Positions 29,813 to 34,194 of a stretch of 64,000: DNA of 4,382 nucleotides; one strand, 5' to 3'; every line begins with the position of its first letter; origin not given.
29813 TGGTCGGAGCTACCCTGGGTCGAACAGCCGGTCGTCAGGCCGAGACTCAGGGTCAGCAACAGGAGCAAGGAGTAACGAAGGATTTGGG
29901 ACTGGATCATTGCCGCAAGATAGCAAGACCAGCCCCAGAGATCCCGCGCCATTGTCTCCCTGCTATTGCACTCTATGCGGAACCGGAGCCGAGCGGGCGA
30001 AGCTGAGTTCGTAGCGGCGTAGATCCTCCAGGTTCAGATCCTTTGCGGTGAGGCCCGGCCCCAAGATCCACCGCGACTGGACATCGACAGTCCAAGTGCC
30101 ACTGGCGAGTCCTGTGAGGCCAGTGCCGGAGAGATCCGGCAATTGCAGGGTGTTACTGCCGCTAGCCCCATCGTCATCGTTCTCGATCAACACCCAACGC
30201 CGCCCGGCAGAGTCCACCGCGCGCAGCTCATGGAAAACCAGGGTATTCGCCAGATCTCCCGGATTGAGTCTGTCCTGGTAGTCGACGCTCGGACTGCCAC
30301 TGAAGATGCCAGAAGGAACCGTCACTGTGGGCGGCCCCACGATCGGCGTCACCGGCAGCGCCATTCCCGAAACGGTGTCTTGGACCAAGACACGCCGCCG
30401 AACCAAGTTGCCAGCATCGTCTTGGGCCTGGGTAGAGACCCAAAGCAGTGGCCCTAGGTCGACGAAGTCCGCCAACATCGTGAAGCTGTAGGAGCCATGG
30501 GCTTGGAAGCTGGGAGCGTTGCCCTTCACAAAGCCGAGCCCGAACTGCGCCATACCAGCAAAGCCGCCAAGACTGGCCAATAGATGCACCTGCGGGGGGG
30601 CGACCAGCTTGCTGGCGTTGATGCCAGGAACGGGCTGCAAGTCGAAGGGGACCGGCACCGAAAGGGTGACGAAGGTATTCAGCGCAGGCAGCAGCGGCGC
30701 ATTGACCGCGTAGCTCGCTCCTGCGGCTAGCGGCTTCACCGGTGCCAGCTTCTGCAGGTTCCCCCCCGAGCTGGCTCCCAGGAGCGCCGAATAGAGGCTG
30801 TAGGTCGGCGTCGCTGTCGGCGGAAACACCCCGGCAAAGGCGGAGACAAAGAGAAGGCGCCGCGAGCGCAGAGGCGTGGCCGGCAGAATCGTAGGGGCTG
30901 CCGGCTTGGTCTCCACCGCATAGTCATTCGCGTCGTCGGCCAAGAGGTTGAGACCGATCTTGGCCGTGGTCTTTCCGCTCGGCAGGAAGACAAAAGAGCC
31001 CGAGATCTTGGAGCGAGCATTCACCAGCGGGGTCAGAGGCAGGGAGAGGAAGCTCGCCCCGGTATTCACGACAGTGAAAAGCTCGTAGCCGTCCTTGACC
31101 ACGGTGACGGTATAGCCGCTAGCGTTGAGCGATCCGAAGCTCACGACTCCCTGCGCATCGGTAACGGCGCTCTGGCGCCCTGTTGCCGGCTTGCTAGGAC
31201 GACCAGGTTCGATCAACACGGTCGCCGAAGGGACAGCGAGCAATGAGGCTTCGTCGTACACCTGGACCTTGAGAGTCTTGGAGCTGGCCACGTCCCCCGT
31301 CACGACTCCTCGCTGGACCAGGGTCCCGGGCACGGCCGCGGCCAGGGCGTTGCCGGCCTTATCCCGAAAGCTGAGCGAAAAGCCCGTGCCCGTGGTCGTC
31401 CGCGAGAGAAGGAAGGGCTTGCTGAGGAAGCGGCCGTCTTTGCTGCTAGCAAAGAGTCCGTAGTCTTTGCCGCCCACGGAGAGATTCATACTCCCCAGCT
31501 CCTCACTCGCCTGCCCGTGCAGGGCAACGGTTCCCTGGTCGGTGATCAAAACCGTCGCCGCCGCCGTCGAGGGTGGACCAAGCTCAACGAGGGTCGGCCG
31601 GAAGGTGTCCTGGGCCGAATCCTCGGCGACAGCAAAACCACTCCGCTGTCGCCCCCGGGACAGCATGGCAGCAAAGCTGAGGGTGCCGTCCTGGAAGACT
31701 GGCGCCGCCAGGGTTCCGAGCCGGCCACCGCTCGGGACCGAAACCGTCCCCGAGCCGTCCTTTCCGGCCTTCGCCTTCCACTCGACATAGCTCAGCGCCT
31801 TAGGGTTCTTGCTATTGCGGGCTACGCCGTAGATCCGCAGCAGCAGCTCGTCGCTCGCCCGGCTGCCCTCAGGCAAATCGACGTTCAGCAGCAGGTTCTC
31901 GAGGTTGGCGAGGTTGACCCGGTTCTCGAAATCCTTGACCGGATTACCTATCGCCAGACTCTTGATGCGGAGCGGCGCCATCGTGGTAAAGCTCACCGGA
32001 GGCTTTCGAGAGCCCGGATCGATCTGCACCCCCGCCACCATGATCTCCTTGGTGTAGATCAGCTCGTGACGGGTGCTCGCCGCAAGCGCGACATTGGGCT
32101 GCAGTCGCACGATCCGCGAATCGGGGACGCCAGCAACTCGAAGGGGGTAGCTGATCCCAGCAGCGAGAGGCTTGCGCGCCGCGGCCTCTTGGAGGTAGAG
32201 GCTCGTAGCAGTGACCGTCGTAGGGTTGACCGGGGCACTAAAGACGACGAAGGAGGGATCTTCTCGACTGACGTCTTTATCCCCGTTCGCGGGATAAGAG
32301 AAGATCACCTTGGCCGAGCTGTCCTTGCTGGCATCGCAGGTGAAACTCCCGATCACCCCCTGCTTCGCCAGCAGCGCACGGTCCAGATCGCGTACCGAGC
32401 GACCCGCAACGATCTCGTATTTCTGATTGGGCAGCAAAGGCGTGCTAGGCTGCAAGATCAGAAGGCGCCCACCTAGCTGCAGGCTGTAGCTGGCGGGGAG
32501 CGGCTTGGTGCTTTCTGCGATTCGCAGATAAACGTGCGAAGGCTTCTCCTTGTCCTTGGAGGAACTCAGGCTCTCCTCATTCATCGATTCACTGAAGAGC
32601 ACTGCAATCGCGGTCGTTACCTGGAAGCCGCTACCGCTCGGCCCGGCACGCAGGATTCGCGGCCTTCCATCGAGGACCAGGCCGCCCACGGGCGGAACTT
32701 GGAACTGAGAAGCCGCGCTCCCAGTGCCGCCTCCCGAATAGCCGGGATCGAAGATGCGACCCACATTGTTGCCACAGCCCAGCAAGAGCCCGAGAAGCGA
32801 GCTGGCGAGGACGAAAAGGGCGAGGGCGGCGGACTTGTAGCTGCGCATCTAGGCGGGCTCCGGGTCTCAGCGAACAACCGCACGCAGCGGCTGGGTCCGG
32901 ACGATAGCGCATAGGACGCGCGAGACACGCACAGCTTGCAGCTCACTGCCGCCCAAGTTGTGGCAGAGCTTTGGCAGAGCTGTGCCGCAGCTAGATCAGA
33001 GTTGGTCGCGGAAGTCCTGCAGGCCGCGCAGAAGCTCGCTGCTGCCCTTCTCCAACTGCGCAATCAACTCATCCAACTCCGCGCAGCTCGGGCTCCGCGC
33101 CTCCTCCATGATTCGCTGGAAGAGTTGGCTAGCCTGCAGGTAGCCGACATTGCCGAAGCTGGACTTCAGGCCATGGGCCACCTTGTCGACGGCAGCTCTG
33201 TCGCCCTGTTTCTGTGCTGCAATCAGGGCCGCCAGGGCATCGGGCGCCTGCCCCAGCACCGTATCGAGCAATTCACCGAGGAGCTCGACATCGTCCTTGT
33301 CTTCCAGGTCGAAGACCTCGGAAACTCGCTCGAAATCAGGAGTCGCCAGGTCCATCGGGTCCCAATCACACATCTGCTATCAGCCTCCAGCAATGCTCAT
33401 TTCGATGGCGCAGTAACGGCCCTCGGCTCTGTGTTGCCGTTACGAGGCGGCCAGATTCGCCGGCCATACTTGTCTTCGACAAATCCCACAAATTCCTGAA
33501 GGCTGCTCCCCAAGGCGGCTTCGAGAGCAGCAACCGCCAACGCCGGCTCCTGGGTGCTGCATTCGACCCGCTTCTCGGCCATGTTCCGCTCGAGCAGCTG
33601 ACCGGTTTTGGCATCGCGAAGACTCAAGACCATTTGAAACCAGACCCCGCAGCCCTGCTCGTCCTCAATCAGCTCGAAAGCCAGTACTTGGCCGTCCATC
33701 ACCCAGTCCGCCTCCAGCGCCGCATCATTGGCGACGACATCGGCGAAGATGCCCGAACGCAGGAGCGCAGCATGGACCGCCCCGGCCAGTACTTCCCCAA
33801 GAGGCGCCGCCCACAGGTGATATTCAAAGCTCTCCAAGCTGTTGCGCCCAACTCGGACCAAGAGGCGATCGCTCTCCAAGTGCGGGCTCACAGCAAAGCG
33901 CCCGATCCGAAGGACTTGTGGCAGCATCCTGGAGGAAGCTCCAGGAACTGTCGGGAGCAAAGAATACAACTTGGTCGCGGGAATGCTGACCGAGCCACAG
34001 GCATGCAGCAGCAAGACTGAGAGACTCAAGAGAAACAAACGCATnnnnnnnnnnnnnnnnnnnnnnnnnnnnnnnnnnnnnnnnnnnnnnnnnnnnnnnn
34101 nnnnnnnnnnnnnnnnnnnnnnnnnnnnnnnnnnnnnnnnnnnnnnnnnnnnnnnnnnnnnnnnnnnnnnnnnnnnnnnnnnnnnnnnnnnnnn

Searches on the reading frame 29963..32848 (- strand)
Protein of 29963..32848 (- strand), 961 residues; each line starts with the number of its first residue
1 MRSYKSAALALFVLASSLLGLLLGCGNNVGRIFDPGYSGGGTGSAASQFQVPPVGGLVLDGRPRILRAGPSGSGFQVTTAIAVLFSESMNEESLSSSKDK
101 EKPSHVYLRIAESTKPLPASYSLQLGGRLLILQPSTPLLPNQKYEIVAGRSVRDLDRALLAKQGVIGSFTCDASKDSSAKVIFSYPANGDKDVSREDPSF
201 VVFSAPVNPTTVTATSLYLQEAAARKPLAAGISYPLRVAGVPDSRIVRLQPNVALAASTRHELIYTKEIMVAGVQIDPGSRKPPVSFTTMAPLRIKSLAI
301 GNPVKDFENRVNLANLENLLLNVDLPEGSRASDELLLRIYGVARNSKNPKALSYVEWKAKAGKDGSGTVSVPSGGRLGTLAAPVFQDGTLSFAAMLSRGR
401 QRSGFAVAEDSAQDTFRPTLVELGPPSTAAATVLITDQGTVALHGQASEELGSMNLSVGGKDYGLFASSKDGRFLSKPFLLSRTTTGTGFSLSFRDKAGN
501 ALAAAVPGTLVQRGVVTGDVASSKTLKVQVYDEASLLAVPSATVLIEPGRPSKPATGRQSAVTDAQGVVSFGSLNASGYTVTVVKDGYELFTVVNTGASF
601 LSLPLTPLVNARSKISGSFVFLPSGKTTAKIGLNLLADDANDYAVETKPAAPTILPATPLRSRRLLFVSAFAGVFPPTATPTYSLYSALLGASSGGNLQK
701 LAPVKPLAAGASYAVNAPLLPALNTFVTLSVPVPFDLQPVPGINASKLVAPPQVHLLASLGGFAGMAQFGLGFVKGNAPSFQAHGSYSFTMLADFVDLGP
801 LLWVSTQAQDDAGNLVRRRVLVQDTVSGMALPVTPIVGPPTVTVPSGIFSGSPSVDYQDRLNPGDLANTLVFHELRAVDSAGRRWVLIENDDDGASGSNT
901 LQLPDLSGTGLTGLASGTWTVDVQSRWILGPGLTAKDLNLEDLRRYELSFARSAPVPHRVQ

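Call 8: search_protein_families(library=pfam, proteins=[window:29963-32848:-], max_evalue=0.001)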
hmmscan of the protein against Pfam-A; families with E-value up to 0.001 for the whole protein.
window:29963-32848:- (961 aa): 2 families
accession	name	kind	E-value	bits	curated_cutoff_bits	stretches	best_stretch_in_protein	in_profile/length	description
PF13205.12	Big_5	-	4.1e-15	56.8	23.6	2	73-170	17-104/105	Bacterial Ig-like domain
PF13620.12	CarboxypepD_reg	-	2.1e-05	25.2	32.3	1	525-593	1-64/82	Carboxypeptidase regulatory-like domain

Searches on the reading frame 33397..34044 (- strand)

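Call 36: search_protein_families(library=pfam, proteins=[window:33397-34044:-], max_evalue=0.0001)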
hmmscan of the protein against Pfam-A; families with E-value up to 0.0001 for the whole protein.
window:33397-34044:- (215 aa): 1 family
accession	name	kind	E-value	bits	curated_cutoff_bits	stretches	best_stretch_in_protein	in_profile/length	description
PF03886.18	ABC_trans_aux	-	6.7e-14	52.2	26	1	27-180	1-155/161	ABC-type transport auxiliary lipoprotein component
